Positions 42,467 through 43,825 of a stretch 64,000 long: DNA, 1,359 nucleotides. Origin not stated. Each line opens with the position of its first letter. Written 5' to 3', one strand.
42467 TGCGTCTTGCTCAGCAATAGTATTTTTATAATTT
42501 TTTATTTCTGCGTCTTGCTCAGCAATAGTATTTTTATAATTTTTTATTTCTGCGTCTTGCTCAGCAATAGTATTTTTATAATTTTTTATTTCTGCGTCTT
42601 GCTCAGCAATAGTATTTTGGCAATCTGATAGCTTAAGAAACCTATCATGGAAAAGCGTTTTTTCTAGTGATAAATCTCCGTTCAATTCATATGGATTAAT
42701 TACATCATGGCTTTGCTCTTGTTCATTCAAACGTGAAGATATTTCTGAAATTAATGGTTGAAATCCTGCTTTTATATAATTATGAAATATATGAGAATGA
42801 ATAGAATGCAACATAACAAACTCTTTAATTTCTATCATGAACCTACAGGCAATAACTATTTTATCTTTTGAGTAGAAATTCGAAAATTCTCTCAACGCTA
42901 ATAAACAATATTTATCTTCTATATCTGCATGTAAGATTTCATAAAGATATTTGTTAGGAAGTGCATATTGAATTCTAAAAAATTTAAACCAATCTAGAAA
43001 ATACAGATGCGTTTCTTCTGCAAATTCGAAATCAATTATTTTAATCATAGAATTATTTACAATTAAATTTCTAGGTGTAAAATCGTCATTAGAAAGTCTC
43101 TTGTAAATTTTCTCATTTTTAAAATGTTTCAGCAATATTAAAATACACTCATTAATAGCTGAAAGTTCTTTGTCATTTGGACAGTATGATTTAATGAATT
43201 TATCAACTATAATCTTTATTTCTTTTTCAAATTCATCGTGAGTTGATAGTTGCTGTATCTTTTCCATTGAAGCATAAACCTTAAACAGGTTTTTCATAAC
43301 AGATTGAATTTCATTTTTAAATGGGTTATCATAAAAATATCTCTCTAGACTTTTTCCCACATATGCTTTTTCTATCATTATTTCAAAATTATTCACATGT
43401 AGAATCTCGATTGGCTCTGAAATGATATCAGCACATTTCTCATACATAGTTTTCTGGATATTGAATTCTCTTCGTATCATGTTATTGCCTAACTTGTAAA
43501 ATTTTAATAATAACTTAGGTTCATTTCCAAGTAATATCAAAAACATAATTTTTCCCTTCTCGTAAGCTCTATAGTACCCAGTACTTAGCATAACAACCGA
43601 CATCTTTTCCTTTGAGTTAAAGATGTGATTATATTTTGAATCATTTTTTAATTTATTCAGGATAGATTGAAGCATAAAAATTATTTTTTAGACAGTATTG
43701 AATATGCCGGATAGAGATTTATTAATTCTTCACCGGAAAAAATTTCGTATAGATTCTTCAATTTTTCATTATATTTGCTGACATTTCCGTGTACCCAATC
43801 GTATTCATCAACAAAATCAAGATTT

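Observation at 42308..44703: Methyltransferase plus kinase-like protein with a perfect 5 x 42-bp coiled-coil repeat: a split WbdD-like glycan chain terminator/ruler on an archaeal islet?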

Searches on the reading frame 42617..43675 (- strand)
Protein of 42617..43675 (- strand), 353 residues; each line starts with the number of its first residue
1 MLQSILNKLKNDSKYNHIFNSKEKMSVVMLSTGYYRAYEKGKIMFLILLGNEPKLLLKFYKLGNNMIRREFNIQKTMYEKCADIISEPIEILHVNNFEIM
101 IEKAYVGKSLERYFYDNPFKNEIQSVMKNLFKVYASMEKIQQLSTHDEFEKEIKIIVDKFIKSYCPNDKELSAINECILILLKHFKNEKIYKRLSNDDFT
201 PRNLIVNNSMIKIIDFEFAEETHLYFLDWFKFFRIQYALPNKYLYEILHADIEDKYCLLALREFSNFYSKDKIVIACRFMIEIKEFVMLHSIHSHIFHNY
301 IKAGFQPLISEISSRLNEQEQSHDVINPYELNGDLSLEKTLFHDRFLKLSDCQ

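Call 7: find_homologous_proteins(query=window:42617-43675:-, max_evalue=0.001)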
Query seq(353 aa) (353 aa): 6 proteins with E <= 0.001 among 1459 candidates.
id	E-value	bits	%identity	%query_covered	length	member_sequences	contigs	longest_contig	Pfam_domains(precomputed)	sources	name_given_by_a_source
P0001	2.6e-228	775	100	100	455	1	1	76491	PF28256.1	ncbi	-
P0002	1.4e-170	585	77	99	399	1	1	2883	-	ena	-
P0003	1.3e-87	312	48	91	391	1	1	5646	PF13946.12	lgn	-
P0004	2.0e-86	309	46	97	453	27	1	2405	PF13946.12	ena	-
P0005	4.6e-84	301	46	98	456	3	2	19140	PF13946.12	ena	-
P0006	9.5e-19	86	25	59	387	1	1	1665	-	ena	-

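Call 10: find_encoding_contigs(protein=P0001, flank=10000, max_places=3)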
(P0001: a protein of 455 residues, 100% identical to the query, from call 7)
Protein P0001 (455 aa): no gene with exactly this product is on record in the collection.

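Call 11: find_encoding_contigs(protein=P0005, flank=10000, max_places=4)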
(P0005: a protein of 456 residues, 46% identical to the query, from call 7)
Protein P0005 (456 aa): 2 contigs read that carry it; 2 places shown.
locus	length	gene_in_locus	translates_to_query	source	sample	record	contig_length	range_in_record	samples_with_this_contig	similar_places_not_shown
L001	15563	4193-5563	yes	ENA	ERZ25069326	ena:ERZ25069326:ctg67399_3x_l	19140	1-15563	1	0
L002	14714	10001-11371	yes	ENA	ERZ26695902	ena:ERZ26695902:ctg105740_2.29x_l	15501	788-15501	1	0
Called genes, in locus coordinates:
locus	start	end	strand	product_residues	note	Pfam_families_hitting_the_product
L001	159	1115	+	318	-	PF03364:Polyketide_cyc (weak), PF13946:DUF4214 (weak)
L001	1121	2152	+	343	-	PF13946:DUF4214 (weak)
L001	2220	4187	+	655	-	PF13847:Methyltransf_31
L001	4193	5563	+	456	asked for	PF13946:DUF4214 (weak)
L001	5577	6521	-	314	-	PF13946:DUF4214 (faint), PF00535:Glycos_transf_2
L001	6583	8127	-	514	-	PF02366:PMT (weak), PF13231:PMT_2 (weak)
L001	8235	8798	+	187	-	PF05575:V_cholerae_RfbT (weak), PF02475:TRM5-TYW2_MTfase, PF05050:Methyltransf_21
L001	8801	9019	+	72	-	-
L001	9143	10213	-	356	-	PF13641:Glyco_tranf_2_3, PF00535:Glycos_transf_2, PF10111:Glyco_tranf_2_2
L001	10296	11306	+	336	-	PF00288:GHMP_kinases_N, PF08544:GHMP_kinases_C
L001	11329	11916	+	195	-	PF13580:SIS_2, PF01380:SIS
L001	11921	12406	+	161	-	PF00702:Hydrolase, PF08645:PNK3P, PF13344:Hydrolase_6 (faint), PF13419:HAD_2, PF13242:Hydrolase_like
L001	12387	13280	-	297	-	PF01370:Epimerase, PF02719:Polysacc_synt_2 (weak), PF04321:RmlD_sub_bind, PF16363:GDP_Man_Dehyd (weak)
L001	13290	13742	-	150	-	PF05523:FdtA, PF14667:Polysacc_synt_C (weak)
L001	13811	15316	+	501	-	-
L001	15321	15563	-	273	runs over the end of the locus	PF01522:Polysacc_deac_1, PF11959:DUF3473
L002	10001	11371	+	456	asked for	PF13946:DUF4214 (weak)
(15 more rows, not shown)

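Call 12: find_encoding_contigs(protein=P0003, flank=10000, max_places=3)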
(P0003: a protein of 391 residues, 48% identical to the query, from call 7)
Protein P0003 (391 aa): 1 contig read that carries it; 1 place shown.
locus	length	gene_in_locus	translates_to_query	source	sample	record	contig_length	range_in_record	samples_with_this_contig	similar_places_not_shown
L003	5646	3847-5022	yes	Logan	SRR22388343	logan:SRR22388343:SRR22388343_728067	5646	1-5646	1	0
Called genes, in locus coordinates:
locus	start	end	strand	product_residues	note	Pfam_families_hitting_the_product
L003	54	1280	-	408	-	-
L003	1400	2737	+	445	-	PF01637:ATPase_2 (faint), PF13191:AAA_16 (faint), PF00004:AAA (weak), PF13401:AAA_22 (weak), PF22606:Cdc6-ORC-like_ATPase_lid (faint), PF22703:Cdc6_lid, PF09079:WHD_Cdc6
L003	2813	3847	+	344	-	PF01209:Ubie_methyltran (weak), PF13489:Methyltransf_23, PF05175:MTS, PF13847:Methyltransf_31, PF08241:Methyltransf_11, PF08242:Methyltransf_12, PF13649:Methyltransf_25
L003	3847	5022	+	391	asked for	PF13946:DUF4214 (weak)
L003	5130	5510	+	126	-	-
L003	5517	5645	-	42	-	?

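Call 13: find_encoding_contigs(protein=P0002, flank=10000, max_places=3)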
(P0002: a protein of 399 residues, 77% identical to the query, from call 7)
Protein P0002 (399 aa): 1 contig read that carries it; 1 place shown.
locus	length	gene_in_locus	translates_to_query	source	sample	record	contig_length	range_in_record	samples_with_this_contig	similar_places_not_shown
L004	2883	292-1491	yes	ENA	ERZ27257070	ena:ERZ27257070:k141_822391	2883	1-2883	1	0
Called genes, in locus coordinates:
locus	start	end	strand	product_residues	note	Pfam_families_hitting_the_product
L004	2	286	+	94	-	?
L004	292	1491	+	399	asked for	-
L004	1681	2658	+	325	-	PF07953:Toxin_R_bind_N, PF13385:Laminin_G_3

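Call 16: search_solved_structures(query=A1, max_evalue=10, show_alignments=3)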
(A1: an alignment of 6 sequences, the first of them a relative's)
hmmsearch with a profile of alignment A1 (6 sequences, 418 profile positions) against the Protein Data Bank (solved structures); distinct sequences matched with E-value up to 10: 2.
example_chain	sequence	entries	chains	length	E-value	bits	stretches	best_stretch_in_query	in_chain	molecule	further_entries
5cwb_A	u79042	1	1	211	0.19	14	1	277-333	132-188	Designed helical repeat protein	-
3jqh_A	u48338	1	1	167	0.24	13.7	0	113-152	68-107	C-type lectin domain family 4 member M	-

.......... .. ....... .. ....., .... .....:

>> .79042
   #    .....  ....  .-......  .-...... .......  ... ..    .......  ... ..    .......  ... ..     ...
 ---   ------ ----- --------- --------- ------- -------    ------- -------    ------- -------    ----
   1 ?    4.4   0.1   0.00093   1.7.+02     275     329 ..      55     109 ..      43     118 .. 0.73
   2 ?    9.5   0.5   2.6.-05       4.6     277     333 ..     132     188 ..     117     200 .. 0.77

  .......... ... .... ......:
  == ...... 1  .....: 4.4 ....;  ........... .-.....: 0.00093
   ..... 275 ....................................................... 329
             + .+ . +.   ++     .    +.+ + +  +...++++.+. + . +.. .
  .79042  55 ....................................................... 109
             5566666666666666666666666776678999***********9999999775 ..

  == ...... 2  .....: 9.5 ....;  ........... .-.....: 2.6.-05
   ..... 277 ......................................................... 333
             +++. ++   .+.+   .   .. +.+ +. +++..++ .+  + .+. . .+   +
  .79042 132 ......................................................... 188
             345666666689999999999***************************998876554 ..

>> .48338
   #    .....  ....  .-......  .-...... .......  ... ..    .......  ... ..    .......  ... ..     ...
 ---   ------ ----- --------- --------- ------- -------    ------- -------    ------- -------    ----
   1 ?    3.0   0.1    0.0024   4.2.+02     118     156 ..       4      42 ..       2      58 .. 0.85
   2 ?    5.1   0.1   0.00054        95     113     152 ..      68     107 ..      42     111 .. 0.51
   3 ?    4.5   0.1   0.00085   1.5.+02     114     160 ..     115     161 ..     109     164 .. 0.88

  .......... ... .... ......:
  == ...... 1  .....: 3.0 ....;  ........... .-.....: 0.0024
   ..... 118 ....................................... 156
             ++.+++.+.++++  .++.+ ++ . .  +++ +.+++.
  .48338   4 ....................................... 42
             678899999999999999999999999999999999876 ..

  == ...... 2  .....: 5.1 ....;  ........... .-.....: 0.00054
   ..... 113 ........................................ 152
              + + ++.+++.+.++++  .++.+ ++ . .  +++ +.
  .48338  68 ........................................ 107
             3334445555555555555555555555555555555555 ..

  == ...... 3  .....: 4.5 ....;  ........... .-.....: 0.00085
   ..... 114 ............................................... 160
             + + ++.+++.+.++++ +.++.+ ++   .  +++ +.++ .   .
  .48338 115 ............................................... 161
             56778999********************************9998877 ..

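Call 17: search_protein_families(library=pfam, alignment_id=A1, max_evalue=1)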
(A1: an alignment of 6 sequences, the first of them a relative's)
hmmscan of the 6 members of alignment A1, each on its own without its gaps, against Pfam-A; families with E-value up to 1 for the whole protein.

A. member 1, P0001 (455 aa): 20 families
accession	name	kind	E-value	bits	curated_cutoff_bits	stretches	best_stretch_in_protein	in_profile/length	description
PF06818.20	Fez1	-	0.00038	21.4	34.4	1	333-431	10-108/199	Fez1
PF07544.18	Med9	-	0.00045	20.7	26.9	2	348-384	44-80/80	RNA polymerase II transcription mediator complex subunit 9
PF06810.17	Phage_scaffold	-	0.0018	18.7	35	1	353-423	17-94/170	Phage capsid assembly scaffolding protein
PF23777.1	GEMI5_RBS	-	0.0018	18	27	1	382-433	175-226/339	GEMI5 RBS C-terminal domain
PF01025.24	GrpE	-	0.0054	16.9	25.8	2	383-427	5-49/165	GrpE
PF16515.11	HIP1_clath_bdg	-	0.007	17.2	28.8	1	351-404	42-95/99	Clathrin-binding domain of Huntingtin-interacting protein 1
PF00038.26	Filament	-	0.0071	16.5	40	1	354-427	210-280/313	Intermediate filament protein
PF08614.16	ATG16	-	0.012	16.3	33.7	1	349-431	76-158/200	Autophagy protein 16 (ATG16)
PF12329.13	TMF_DNA_bd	-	0.014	15.8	35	1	367-425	11-69/74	TATA element modulatory factor 1 DNA binding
PF12135.13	Plasmo_rep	-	0.014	15.7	23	0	359-380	2-22/25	Plasmodium repeat family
PF02050.21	FliJ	-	0.022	15.4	28.4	1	352-432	17-102/123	Flagellar FliJ protein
PF10186.14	ATG14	-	0.024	14.1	33.2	1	335-425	31-126/347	Vacuolar sorting 38 and autophagy-related subunit 14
PF04977.20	DivIC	-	0.042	14.1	28.9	0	348-382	18-52/80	Septum formation initiator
PF09486.15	HrpB7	-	0.059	14.2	29.7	1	335-417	69-149/157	Bacterial type III secretion protein (HrpB7)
PF09969.14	DUF2203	-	0.25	12.5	24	1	358-425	17-82/122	Uncharacterized conserved protein (DUF2203)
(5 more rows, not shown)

B. families by the number of members that match (of 6 scanned): 32 families (the first 25 are shown)
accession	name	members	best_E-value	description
PF13946.11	DUF4214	3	2.6e-07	Domain of unknown function (DUF4214)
PF01636.29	APH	2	0.00019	Phosphotransferase enzyme family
PF18192.6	DNTTIP1_dimer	2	0.0046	DNTTIP1 dimerisation domain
PF06818.20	Fez1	1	0.00038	Fez1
PF07544.18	Med9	1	0.00045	RNA polymerase II transcription mediator complex subunit 9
PF06810.17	Phage_scaffold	1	0.0018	Phage capsid assembly scaffolding protein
PF23777.1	GEMI5_RBS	1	0.0018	GEMI5 RBS C-terminal domain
PF01025.24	GrpE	1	0.0054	GrpE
PF16515.11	HIP1_clath_bdg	1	0.007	Clathrin-binding domain of Huntingtin-interacting protein 1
PF00038.26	Filament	1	0.0071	Intermediate filament protein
PF08614.16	ATG16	1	0.012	Autophagy protein 16 (ATG16)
PF12135.13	Plasmo_rep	1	0.014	Plasmodium repeat family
PF12329.13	TMF_DNA_bd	1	0.014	TATA element modulatory factor 1 DNA binding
PF02050.21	FliJ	1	0.022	Flagellar FliJ protein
PF10186.14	ATG14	1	0.024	Vacuolar sorting 38 and autophagy-related subunit 14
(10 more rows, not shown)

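Call 26: search_protein_families(library=pfam, proteins=[L001:2220-4187:+], max_evalue=0.01)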
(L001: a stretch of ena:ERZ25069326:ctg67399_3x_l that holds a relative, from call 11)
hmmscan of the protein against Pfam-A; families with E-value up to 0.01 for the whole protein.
L001:2220-4187:+ (655 aa): 3 families
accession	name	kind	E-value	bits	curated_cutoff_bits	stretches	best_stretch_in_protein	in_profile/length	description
PF13847.12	Methyltransf_31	-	4.7e-10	39.8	27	1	430-520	29-113/145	Methyltransferase domain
PF13649.12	Methyltransf_25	-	4.6e-05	24.5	27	1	420-512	9-97/97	Methyltransferase domain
PF08241.18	Methyltransf_11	-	0.00094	20.2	21.2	1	420-515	8-94/95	Methyltransferase domain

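Call 33: predict_structure(alignment_id=A1)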
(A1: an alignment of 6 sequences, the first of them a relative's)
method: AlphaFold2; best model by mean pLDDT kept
length: 455 residues; sequences in the alignment: 6
mean_pLDDT: 56.7   pTM: 0.31
mean pLDDT of the five models: 56.7, 54.3, 52.6, 51.7, 51.0
residues with pLDDT >= 90: 5; 70-90: 150; 50-70: 93; < 50: 207
segments of 3 or more residues with pLDDT < 50: 117-143, 193-204, 206-355, 439-455
pLDDT, mean of each block of 10 residues (from residue 1): 84 84 81 60 83 84 70 78 76 85 69 50 32 31 60 64 60 64 66 40 44 39 36 31 30 31 34 41 37 36 43 39 28 36 42 50 69 78 85 84 82 77 70 54 45 35
secondary structure, 60 per line:
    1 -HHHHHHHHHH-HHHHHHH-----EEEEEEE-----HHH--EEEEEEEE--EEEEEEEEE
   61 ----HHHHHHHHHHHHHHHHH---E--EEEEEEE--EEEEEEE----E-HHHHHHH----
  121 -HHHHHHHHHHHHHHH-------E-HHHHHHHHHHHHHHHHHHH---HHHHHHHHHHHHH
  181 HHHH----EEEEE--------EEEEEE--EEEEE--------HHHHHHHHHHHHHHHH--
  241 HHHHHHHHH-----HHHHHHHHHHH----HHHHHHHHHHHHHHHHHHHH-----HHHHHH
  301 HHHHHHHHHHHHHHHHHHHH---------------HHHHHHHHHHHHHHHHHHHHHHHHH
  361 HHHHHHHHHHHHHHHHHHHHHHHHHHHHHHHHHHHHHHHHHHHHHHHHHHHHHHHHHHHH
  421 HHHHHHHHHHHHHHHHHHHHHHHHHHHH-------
elements in order: H2-11 H13-19 E25-31 E42-49 E52-60 H65-81 E88-94 E97-103 H110-116 H122-136 H146-164 H168-184 E189-193 E202-207 E210-214 H223-238 H241-249 H255-265 H270-289 H295-320 H336-448

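Call 34: search_protein_representatives(alignment_id=A2)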
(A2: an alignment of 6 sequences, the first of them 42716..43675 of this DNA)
Query: 6 sequences, 319 profile positions. Proteins with E-value up to 0.001 (for the whole library): 343; up to 1e-10: 72; up to 1e-30: 13. The best 150 are listed.
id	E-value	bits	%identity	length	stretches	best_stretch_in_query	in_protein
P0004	4.7e-154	528.6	-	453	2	1-319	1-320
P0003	3.9e-149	512.5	-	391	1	1-318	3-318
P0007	1.1e-111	389.4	-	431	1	1-318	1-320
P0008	1.8e-98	346.0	-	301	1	29-317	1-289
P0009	3.5e-78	279.3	-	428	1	1-315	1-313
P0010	1.1e-73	264.6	-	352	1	1-307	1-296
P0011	3.2e-73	263.0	-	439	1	1-317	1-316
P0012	3.9e-73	262.7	-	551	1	1-313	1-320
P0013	1.1e-56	208.6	-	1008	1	1-294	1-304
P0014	1.4e-53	198.5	-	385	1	2-303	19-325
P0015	1.9e-46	175.1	-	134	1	1-132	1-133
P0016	1.3e-44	169.0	-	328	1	44-318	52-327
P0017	8.9e-34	133.4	-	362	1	5-293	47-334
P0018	1.1e-29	120.0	-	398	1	1-292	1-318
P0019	2.4e-26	109.0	-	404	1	1-296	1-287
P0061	2.0e-12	63.3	-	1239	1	82-233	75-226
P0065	6.0e-12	61.7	-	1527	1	75-236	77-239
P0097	1.9e-09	53.5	-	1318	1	64-224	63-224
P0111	1.4e-08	50.6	-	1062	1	86-256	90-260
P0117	3.0e-08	49.6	-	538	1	88-238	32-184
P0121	4.6e-08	48.9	-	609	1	124-237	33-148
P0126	7.7e-08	48.2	-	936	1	100-232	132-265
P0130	1.1e-07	47.7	-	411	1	121-283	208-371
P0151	4.7e-07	45.6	-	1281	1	20-236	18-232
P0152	6.7e-07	45.1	-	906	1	53-315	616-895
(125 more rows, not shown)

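Call 40: fold_search(model_id=the predicted structure, library=pdb)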
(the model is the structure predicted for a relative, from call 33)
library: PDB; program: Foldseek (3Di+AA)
matches with E <= 10: 1760; with E <= 0.001: 13
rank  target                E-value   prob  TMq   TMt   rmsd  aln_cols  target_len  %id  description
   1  5byl_A                2.8e-04  0.99  0.16  0.23  19.2       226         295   15  Aminoglycoside Phosphotransferase (2'')-Ia (CTD of AAC(6')-Ie/APH(2'')-Ia) in complex with GMPPCP and Magnesium (released 2016-05-25)
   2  9qos_B                3.1e-04  0.99  0.16  0.25  19.3       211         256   10  APH(3')-IIb with an inhibitor (released 2026-02-11)
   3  5byl_C                3.7e-04  0.99  0.16  0.23  19.3       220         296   17  Aminoglycoside Phosphotransferase (2'')-Ia (CTD of AAC(6')-Ie/APH(2'')-Ia) in complex with GMPPCP and Magnesium (released 2016-05-25)
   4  5iqi_B                4.2e-04  0.97  0.15  0.21  19.0       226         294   16  Aminoglycoside Phosphotransferase (2'')-Ia (CTD of AAC(6')-Ie/APH(2'')-Ia) Y237F mutant in complex with GMPPNP and Mag (released 2016-05-25)
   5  5iqi_C                4.5e-04  0.99  0.15  0.23  19.1       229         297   16  Aminoglycoside Phosphotransferase (2'')-Ia (CTD of AAC(6')-Ie/APH(2'')-Ia) Y237F mutant in complex with GMPPNP and Mag (released 2016-05-25)
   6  5iqb_B                4.5e-04  0.97  0.15  0.21  19.1       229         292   18  Aminoglycoside Phosphotransferase (2'')-Ia (CTD of AAC(6')-Ie/APH(2'')-Ia) in complex with GMPPNP, Magnesium, and Kana (released 2016-05-25)
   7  6ch4_B                4.7e-04  0.97  0.15  0.21  19.0       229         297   17  Aminoglycoside Phosphotransferase (2'')-Ia S376N mutant in complex with GMPPNP and Magnesium (released 2018-04-11)
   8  6cey_C                4.7e-04  0.97  0.14  0.21  18.8       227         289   16  Aminoglycoside Phosphotransferase (2'')-Ia in complex with GMPPNP, Magnesium, and Lividomycin moieties (released 2018-04-11)
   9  6c5u_D                5.0e-04  0.97  0.14  0.21  18.9       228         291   17  Aminoglycoside Phosphotransferase (2'')-Ia in complex with GMPPNP, Magnesium, and Ribostamycin, Alternate form (released 2018-04-11)
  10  5iqe_A                5.7e-04  0.99  0.15  0.23  19.0       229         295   16  Aminoglycoside Phosphotransferase (2'')-Ia (CTD of AAC(6')-Ie/APH(2'')-Ia) in complex with GMPPNP, Magnesium, and Neom (released 2016-05-25)
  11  5iqa_B                6.4e-04  0.96  0.15  0.21  19.1       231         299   18  Aminoglycoside Phosphotransferase (2'')-Ia (CTD of AAC(6')-Ie/APH(2'')-Ia) in complex with GMPPNP and Magnesium (released 2016-05-25)
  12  5iqh_B                6.8e-04  0.90  0.15  0.22  20.2       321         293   16  Aminoglycoside Phosphotransferase (2'')-Ia (CTD of AAC(6')-Ie/APH(2'')-Ia) S214A mutant in complex with GMPPNP and Mag (released 2016-05-25)
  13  6cgg_A                9.2e-04  0.98  0.16  0.23  19.1       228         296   16  Aminoglycoside Phosphotransferase (2'')-Ia in complex with GMPPNP, Magnesium, and Arbekacin (released 2018-04-11)
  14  5iqg_A                1.2e-03  0.96  0.14  0.21  18.9       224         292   16  Aminoglycoside Phosphotransferase (2'')-Ia (CTD of AAC(6')-Ie/APH(2'')-Ia) in complex with GDP, Magnesium, and Gentami (released 2016-05-25)
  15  5iqa_D                1.3e-03  0.93  0.14  0.21  19.1       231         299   18  Aminoglycoside Phosphotransferase (2'')-Ia (CTD of AAC(6')-Ie/APH(2'')-Ia) in complex with GMPPNP and Magnesium (released 2016-05-25)
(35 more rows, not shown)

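Call 41: search_protein_families(library=pfam, alignment_id=A3, max_evalue=0.001)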
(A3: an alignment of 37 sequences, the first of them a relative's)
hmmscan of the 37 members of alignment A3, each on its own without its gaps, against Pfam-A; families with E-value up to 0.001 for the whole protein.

A. member 1, P0013 (1008 aa): 4 families
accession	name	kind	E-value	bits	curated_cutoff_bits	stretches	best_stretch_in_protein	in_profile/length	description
PF00535.33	Glycos_transf_2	-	7.6e-41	140.3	23.3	2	775-899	1-127/168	Glycosyl transferase family 2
PF10111.15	Glyco_tranf_2_2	-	2.8e-22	79.9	27.3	1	775-969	3-208/276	Glycosyltransferase like family 2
PF13641.12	Glyco_tranf_2_3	-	9.4e-22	78.6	27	2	774-962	3-196/230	Glycosyltransferase like family 2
PF13632.12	Glyco_trans_2_3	-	1.4e-09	38.5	27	1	607-658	72-122/198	Glycosyl transferase family group 2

B. families by the number of members that match (of 37 scanned): 17 families
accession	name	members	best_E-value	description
PF00535.33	Glycos_transf_2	14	3.4e-47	Glycosyl transferase family 2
PF13641.12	Glyco_tranf_2_3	13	1.4e-23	Glycosyltransferase like family 2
PF10111.15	Glyco_tranf_2_2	10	2.8e-22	Glycosyltransferase like family 2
PF13632.12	Glyco_trans_2_3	10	1.4e-09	Glycosyl transferase family group 2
PF13692.12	Glyco_trans_1_4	8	9.3e-12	Glycosyl transferases group 1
PF00534.26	Glycos_transf_1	8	4.4e-08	Glycosyl transferases group 1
PF22772.2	WsaF_C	4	9.9e-11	WsaF, C-terminal domain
PF01636.29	APH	4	5.8e-07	Phosphotransferase enzyme family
PF21374.3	WsaF_N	4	3.6e-05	WsaF, N-terminal domain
PF13524.12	Glyco_trans_1_2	2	5.4e-10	Glycosyl transferase-like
PF13712.12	Glyco_tranf_2_5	2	3.2e-06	Glycosyltransferase like family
PF13506.12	Glyco_transf_21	2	0.00018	Glycosyl transferase family 21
PF13440.11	Polysacc_synt_3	1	3.5e-77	Polysaccharide biosynthesis protein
PF01943.22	Polysacc_synt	1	2.4e-34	Polysaccharide biosynthesis protein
PF19220.6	Rod_CreS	1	1e-05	Crescentin, rod domain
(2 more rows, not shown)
